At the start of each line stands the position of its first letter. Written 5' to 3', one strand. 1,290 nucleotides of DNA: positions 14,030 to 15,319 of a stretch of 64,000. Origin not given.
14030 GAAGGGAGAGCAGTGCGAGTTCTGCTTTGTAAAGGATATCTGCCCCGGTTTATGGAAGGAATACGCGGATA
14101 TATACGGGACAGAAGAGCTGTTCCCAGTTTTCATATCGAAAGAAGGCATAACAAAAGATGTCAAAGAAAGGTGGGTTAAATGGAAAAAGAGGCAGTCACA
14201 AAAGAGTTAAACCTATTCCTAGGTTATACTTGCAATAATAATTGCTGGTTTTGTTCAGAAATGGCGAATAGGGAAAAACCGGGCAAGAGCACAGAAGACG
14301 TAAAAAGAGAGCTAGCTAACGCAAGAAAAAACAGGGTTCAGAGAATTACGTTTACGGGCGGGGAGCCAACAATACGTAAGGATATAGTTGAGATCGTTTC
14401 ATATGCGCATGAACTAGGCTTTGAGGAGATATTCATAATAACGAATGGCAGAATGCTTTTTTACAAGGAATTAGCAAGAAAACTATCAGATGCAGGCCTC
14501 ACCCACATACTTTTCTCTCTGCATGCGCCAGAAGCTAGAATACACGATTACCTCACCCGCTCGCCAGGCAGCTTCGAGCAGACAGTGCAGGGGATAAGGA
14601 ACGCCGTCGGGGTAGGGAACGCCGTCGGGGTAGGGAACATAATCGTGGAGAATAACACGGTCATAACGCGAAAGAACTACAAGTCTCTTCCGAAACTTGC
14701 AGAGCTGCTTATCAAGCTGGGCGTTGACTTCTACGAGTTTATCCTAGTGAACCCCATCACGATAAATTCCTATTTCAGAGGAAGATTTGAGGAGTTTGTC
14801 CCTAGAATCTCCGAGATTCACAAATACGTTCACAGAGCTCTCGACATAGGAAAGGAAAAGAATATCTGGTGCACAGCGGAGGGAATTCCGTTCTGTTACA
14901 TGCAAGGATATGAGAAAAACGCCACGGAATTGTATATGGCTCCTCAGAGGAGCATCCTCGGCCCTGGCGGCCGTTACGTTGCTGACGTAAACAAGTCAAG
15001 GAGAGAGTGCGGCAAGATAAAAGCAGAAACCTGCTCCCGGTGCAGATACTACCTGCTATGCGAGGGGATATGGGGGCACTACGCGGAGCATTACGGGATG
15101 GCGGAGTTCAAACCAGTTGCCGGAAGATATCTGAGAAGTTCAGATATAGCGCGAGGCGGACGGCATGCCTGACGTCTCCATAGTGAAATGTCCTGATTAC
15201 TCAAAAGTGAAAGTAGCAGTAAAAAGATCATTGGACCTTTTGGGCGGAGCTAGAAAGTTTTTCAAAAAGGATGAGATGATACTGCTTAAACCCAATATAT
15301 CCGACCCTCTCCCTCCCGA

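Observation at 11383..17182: Five tandem paralogous ~300-aa radical-SAM enzymes with perfectly identical nucleotide tracts, suggesting gene conversion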

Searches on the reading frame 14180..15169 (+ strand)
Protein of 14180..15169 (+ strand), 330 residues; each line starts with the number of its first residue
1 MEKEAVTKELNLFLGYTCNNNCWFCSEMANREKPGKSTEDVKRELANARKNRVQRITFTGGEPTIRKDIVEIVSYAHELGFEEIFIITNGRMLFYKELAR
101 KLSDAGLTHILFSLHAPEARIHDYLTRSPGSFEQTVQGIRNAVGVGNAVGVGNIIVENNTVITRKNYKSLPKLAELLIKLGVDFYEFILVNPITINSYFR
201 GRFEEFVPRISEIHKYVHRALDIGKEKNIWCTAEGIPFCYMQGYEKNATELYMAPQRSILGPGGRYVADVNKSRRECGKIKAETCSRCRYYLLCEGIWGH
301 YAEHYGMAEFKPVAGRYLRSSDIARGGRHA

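Call 5: search_protein_families(library=ncbifam, proteins=[window:14180-15169:+], max_evalue=0.01)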
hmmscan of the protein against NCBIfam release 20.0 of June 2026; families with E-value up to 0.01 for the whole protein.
window:14180-15169:+ (330 aa): 60 families (the best 25 are shown)
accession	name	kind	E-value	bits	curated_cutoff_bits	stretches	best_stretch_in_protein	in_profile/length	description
NF038332.1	rSAM_rare_HxsC4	exception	7.5e-47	160.1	500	2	9-241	15-244/335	radical SAM protein HxsC4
TIGR02668.1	moaA_archaeal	equivalog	3.6e-28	98.4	325.25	1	9-218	11-211/303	GTP 3',8-cyclase MoaA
TIGR03977.1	rSAM_pair_HxsC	equivalog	9.6e-28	96.9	267.9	1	11-241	28-253/292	His-Xaa-Ser system radical SAM maturase HxsC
TIGR04466.1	rSAM_BlsE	equivalog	6.8e-27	94.8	400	1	16-187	11-172/327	cytosylglucuronate decarboxylase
NF001199.0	PRK00164.2-1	equivalog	1e-24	87.3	231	1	9-149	13-153/308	GTP 3',8-cyclase MoaA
TIGR04545.1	rSAM_ahbD_hemeb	equivalog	6.2e-24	85.1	500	1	15-193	7-178/339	heme b synthase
TIGR04347.1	pseudo_SAM_Halo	equivalog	1.5e-21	77.1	525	1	17-188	47-210/390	TIGR04347 family pseudo-SAM/SPASM protein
TIGR04053.2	TIGR04053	equivalog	1.5e-20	73.7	395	1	17-190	17-187/366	TIGR04053 family radical SAM/SPASM domain-containing protein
TIGR02666.1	moaA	equivalog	1.7e-20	73.3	284.05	1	14-197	16-199/336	GTP 3',8-cyclase MoaA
TIGR04317.1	W_rSAM_matur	equivalog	4.9e-20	71.9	380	1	8-197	4-189/349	tungsten cofactor oxidoreductase radical SAM maturase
TIGR02109.1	PQQ_syn_pqqE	equivalog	1.8e-19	69.9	381.35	1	13-187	12-179/358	pyrroloquinoline quinone biosynthesis protein PqqE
TIGR04055.1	rSAM_NirJ2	equivalog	2.4e-19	70.1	500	1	17-192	9-176/326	putative heme d1 biosynthesis radical SAM protein NirJ2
TIGR04546.1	rSAM_ahbC_deAc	equivalog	2.6e-19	69.3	650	1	17-181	48-204/390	12,18-didecarboxysiroheme deacetylase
TIGR04054.1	rSAM_NirJ1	equivalog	7.7e-19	67.6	650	1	16-179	44-199/387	putative heme d1 biosynthesis radical SAM protein NirJ1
NF045574.1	sacti_mat_StsB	exception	5.1e-18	65.1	625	1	17-182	105-261/466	StsB family radical SAM/SPASM domain sactipeptide maturase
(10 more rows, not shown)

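Call 6: search_protein_families(library=pfam, proteins=[window:14180-15169:+], max_evalue=0.01)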
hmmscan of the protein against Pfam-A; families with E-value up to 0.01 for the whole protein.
window:14180-15169:+ (330 aa): 2 families
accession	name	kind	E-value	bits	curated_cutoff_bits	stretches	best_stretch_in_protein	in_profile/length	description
PF04055.27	Radical_SAM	-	5.9e-27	95.3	29.5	1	15-155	4-149/166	Radical SAM superfamily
PF13353.11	Fer4_12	-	7.6e-05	23.5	22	1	17-93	14-94/137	4Fe-4S single cluster domain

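Call 11: find_homologous_proteins(query=window:14180-15169:+, max_evalue=1e-10)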
Query window:14180-15169:+ (330 aa): 264 proteins with E <= 1e-10 among 2030 candidates; the best 120 are listed.
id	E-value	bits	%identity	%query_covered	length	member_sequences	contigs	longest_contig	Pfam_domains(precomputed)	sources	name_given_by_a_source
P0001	7.6e-164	563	74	97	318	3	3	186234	PF04055.28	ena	-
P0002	1.3e-160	552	74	95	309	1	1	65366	PF04055.28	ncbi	ncbi:MAG: radical SAM protein [Candidatus Micrarchaeia archaeon]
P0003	1.2e-150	519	69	98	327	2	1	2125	PF04055.28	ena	-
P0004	2.8e-150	518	69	98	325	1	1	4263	PF04055.28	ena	-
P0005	1.4e-149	516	72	96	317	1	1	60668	PF04055.28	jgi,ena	-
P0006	1.6e-149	516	70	99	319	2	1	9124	PF04055.28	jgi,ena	-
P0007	1.5e-148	512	67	98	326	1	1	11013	PF04055.28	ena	-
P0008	1.7e-144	499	66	96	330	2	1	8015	PF04055.28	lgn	-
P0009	1.6e-139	483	64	97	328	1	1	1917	PF04055.28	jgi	jgi:MoaA/NifB/PqqE/SkfB family radical SAM enzyme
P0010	1.4e-137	476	64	96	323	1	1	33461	PF04055.28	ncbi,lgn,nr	ncbi:radical SAM protein [Candidatus Micrarchaeota archaeon]|nr:radical SAM protein [Candidatus Micr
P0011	1.8e-134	466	62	99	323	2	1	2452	PF04055.28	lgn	-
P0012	2.2e-103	364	43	93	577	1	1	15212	PF04055.28,PF13353.12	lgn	-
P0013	2.5e-100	354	49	96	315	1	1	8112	PF04055.28,PF13353.12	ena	-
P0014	4.2e-98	347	54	82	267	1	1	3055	PF04055.28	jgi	jgi:MoaA/NifB/PqqE/SkfB family radical SAM enzyme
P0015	3.7e-96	340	49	95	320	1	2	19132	PF04055.28,PF13353.12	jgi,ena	-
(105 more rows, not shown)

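Call 12: find_related_loci(query=window:14180-15169:+, collection=genome_contigs, flank=10000)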
Query window:14180-15169:+ (330 aa) in genome_contigs; peptide patterns used: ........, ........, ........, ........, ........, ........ (x = any residue, [..] = any of these).
120 stretches matched a pattern; 8 encode a relative of the query (tblastn E <= 1e-3); 8 distinct loci.
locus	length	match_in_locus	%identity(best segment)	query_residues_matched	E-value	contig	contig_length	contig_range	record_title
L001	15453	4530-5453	73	1-314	1e-164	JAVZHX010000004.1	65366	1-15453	MAG: Candidatus Micrarchaeia archaeon isolate DRTY-6_201901_bins_19 DRTY-6_201901_bins_19_scaffold_4, whole genome shotg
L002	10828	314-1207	40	5-314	6e-74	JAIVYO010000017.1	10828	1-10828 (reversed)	MAG: Campylobacterales bacterium isolate SFP3_RS_05_6 NODE_2433_length_10879_cov_2.101935, whole genome shotgun sequence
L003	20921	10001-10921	39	8-325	1e-73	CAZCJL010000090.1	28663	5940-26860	MAG TPA_asm: uncultured Cytophagia bacterium isolate SRP141376_co4_213 genome assembly, contig: NODE_2985_length_28663_c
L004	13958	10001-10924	31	10-313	2e-40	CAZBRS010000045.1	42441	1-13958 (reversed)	MAG TPA_asm: uncultured Myxococcales bacterium isolate SRP272421_co2_345 genome assembly, contig: NODE_1666_length_42441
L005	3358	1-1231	30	17-316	4e-33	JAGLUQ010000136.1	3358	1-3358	MAG: Candidatus Aenigmatarchaeota archaeon isolate RS_11_38 ZL20.bin.38.fa_136, whole genome shotgun sequence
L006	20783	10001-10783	26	10-305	9e-23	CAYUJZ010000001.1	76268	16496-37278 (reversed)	MAG TPA_asm: uncultured Methanosarcinales archaeon isolate SRP241341_co1_58 genome assembly, contig: NODE_440_length_762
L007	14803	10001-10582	29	10-217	8e-14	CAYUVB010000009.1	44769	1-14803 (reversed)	MAG TPA_asm: uncultured Desulfurococcales archaeon isolate binchicken_co6_386 genome assembly, contig: NODE_506_length_4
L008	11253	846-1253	28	56-185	6e-5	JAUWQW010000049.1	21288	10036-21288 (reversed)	MAG: Candidatus Aminicenantes bacterium isolate CSMAG_2512 CSMAG_2512_k141_1141456_length_21288_cov_11.0000, whole genom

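Call 14: find_encoding_contigs(protein=P0001, flank=10000, max_places=4)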
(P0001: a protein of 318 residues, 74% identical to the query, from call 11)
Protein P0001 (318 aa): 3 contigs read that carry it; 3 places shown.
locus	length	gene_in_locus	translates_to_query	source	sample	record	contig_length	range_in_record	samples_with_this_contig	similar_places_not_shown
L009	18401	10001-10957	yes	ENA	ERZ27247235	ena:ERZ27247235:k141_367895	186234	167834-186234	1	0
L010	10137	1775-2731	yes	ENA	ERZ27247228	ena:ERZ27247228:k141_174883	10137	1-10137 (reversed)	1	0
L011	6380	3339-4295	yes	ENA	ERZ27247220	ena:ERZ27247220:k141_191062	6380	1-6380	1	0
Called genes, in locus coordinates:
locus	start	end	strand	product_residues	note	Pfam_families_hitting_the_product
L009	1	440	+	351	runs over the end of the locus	-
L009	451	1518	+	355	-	PF01478:Peptidase_A24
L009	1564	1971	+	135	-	PF27806:HxsD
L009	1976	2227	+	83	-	-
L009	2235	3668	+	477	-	PF04055:Radical_SAM, PF13353:Fer4_12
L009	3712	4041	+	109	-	-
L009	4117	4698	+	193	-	PF02163:Peptidase_M50 (faint)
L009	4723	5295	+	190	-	-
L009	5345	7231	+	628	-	PF04055:Radical_SAM, PF13353:Fer4_12 (weak)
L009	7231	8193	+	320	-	PF04055:Radical_SAM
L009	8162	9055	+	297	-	PF04055:Radical_SAM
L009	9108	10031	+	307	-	PF04055:Radical_SAM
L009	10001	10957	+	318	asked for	PF04055:Radical_SAM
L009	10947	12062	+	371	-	PF04015:DUF362, PF00037:Fer4 (weak), PF12797:Fer4_2 (faint), PF12837:Fer4_6 (weak), PF12838:Fer4_7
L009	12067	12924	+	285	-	PF04055:Radical_SAM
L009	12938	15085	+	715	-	-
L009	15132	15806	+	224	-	-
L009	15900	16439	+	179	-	-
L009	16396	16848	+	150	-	-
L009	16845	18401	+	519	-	?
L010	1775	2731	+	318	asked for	PF04055:Radical_SAM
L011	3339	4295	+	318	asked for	PF04055:Radical_SAM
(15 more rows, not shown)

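Call 15: find_encoding_contigs(protein=P0005, flank=10000, max_places=3)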
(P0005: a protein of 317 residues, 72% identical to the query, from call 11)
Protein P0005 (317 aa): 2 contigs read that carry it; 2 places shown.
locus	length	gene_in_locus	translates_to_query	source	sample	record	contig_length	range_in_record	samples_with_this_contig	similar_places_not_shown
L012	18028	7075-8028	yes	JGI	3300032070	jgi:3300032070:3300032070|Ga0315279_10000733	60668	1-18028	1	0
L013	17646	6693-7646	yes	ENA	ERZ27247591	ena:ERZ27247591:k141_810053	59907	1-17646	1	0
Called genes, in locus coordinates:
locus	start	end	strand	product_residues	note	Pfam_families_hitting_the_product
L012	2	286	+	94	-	?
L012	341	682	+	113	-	-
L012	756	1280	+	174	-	-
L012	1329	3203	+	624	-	PF04055:Radical_SAM, PF13353:Fer4_12 (weak)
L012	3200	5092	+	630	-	PF04055:Radical_SAM, PF25064:ARM_TT21_5th (faint), PF00515:TPR_1 (faint), PF07719:TPR_2 (faint), PF13414:TPR_11 (faint), PF13428:TPR_14 (faint), PF13431:TPR_17 (faint), PF14559:TPR_19 (faint)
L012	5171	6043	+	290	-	PF04467:DUF483 (weak)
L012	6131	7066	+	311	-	PF04055:Radical_SAM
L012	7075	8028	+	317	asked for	PF04055:Radical_SAM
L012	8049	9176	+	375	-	PF04015:DUF362, PF12837:Fer4_6 (faint), PF00037:Fer4 (weak), PF12838:Fer4_7 (weak)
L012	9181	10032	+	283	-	PF04055:Radical_SAM, PF13353:Fer4_12 (weak)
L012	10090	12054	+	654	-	PF02310:B12-binding, PF04055:Radical_SAM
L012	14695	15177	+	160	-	-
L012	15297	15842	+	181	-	-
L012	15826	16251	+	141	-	-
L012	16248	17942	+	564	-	PF13385:Laminin_G_3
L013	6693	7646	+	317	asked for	PF04055:Radical_SAM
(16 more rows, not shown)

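Call 16: find_encoding_contigs(protein=P0010, flank=10000, max_places=3)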
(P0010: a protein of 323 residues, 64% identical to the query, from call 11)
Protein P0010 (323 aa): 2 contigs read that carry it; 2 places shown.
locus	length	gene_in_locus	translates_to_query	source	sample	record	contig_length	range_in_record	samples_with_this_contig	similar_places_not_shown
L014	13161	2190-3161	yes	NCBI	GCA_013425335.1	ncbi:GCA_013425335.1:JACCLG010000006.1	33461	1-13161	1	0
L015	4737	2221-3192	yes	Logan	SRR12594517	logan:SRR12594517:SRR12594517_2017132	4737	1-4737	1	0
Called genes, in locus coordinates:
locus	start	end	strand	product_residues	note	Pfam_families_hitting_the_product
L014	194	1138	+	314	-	PF04467:DUF483 (weak)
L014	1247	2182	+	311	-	PF04055:Radical_SAM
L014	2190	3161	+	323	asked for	PF04055:Radical_SAM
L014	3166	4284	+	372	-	PF04015:DUF362, PF12797:Fer4_2 (faint), PF00037:Fer4 (weak), PF12837:Fer4_6 (weak), PF12838:Fer4_7 (weak)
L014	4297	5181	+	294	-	PF04055:Radical_SAM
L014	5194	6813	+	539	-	PF01835:MG2 (faint)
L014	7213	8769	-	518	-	PF13231:PMT_2, PF20176:DUF6541 (weak)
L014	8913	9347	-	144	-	PF01969:Ni_insertion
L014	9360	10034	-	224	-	PF01969:Ni_insertion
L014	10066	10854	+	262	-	PF02568:ThiI (faint)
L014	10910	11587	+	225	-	PF00731:AIRC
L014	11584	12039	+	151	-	-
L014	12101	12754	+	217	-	-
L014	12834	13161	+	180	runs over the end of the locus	-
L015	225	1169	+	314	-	PF04467:DUF483 (weak)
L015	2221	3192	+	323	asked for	PF04055:Radical_SAM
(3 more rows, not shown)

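Call 20: find_encoding_contigs(protein=P0006, flank=10000, max_places=2)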
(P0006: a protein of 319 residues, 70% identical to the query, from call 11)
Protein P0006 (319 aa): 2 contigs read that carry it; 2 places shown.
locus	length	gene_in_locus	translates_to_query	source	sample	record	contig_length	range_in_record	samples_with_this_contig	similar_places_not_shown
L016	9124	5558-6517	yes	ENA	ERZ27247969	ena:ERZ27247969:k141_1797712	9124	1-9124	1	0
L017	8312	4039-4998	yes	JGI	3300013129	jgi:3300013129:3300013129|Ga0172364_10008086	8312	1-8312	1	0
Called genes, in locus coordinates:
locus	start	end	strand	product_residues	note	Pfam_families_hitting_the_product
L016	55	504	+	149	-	-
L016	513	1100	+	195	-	PF13398:Peptidase_M50B (weak)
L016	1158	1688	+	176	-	-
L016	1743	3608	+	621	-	PF04055:Radical_SAM, PF13353:Fer4_12 (weak)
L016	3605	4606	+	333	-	PF04055:Radical_SAM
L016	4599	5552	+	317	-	PF04055:Radical_SAM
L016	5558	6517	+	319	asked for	PF04055:Radical_SAM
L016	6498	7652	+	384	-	PF04015:DUF362, PF14697:Fer4_21 (faint), PF12797:Fer4_2 (faint), PF00037:Fer4 (weak), PF12837:Fer4_6 (faint), PF12838:Fer4_7 (weak)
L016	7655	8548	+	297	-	PF04055:Radical_SAM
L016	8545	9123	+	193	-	?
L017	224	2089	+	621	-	PF04055:Radical_SAM, PF13353:Fer4_12 (weak)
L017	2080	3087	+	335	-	PF04055:Radical_SAM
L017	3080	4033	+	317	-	PF04055:Radical_SAM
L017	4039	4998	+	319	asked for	PF04055:Radical_SAM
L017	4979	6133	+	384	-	PF04015:DUF362, PF14697:Fer4_21 (faint), PF12797:Fer4_2 (faint), PF00037:Fer4 (weak), PF12837:Fer4_6 (faint), PF12838:Fer4_7 (weak)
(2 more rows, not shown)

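Call 21: find_encoding_contigs(protein=P0007, flank=10000, max_places=2)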
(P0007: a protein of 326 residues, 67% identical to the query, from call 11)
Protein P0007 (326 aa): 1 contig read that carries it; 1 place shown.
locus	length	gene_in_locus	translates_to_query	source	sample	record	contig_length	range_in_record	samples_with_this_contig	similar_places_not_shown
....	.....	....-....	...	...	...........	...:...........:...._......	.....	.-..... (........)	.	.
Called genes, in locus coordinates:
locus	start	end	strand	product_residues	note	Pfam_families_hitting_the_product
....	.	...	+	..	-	?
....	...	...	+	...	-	-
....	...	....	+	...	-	-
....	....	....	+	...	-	-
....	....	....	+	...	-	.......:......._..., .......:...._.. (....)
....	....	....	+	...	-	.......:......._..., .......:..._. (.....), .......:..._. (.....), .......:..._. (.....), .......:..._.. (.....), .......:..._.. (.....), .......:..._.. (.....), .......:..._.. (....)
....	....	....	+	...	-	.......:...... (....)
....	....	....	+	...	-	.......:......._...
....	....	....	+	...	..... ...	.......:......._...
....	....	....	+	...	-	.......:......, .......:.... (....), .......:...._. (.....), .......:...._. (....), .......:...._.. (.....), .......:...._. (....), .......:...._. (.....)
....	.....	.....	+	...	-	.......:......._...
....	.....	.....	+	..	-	?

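Call 22: find_encoding_contigs(protein=P0008, flank=10000, max_places=2)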
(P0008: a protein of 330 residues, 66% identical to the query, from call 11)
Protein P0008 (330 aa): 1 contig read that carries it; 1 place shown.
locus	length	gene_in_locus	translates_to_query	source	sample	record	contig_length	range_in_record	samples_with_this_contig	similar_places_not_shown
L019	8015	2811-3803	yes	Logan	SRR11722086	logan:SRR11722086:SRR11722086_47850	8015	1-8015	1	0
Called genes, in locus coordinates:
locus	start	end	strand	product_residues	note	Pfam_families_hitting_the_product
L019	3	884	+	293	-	?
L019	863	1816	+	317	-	PF04055:Radical_SAM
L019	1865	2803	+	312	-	PF04055:Radical_SAM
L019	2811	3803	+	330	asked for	PF04055:Radical_SAM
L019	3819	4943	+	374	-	PF04015:DUF362, PF13187:Fer4_9 (weak), PF00037:Fer4 (weak), PF12837:Fer4_6 (weak), PF12838:Fer4_7 (weak)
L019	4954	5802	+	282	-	PF04055:Radical_SAM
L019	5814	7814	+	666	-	PF02310:B12-binding, PF04055:Radical_SAM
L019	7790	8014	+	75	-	?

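Call 42: search_solved_structures(query=window:14180-15169:+, max_evalue=0.001)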
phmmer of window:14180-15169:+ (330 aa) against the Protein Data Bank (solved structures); distinct sequences matched with E-value up to 0.001: 15.
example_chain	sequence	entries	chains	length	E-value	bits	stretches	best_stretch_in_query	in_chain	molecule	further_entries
7vob_C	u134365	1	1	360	1.7e-21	80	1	7-187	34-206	Cytosylglucuronate decarboxylase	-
7voc_C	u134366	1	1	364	1.7e-21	80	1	7-187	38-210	Cytosylglucuronate decarboxylase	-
7tol_A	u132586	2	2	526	2.3e-13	53.2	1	10-113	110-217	glycerol dibiphytanyl glycerol tetraether - macrocyclic archaeol synthase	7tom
8wm2_A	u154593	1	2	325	1e-07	34.7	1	15-116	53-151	Fe-S radical SAM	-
6c8v_A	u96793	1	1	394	1.8e-07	33.9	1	14-184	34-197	Coenzyme PQQ synthesis protein E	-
1tv7_A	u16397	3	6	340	1.2e-06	31.2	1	50-151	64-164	Molybdenum cofactor biosynthesis protein A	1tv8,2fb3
2fb2_A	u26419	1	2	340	1.4e-06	30.9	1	51-151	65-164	Molybdenum cofactor biosynthesis protein A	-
9dfn_A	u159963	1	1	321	1.9e-06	30.5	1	9-102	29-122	Radical SAM core domain-containing protein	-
6b4c_A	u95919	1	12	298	4.7e-06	29.2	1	9-94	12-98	Viperin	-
9dfw_A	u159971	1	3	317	5e-06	29.1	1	9-94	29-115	Radical SAM core domain-containing protein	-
9dgw_A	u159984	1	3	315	5.2e-06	29.1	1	9-94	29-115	Radical SAM core domain-containing protein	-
7n7i_A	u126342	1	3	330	5.7e-06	28.9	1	9-94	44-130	Viperin-like enzyme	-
5v1q_A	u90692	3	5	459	6.3e-06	28.8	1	9-217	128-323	Radical SAM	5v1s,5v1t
9dfu_A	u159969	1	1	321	1.2e-05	27.9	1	10-102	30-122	Radical SAM core domain-containing protein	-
6efn_A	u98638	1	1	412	0.00015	24.3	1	12-157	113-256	Sporulation killing factor maturation protein SkfB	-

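Call 51: predict_structure(alignment_id=A2)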
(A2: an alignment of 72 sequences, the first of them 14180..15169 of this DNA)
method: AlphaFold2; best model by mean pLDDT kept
length: 330 residues; sequences in the alignment: 72
mean_pLDDT: 95.6   pTM: 0.92
mean pLDDT of the five models: 95.6, 95.0, 95.0, 94.9, 94.7
residues with pLDDT >= 90: 306; 70-90: 14; 50-70: 6; < 50: 4
segments of 3 or more residues with pLDDT < 50: 328-330
pLDDT, mean of each block of 10 residues (from residue 1): 87 98 96 96 99 98 98 99 98 98 97 99 98 99 85 89 99 99 98 95 98 98 98 98 97 97 96 96 98 97 98 96 64
secondary structure, 60 per line:
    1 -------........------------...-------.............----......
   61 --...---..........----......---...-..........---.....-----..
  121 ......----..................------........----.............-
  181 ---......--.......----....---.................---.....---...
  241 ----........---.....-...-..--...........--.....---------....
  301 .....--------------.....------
elements in order: E8-15 H38-50 E55-60 H69-78 E83-88 H96-105 E109-113 H119-126 H131-148 E155-162 H167-179 E184-189 H192-198 H203-206 H210-226 E230-234 H249-252 E256-260 H270-278 H283-287 H299-305 H320-324
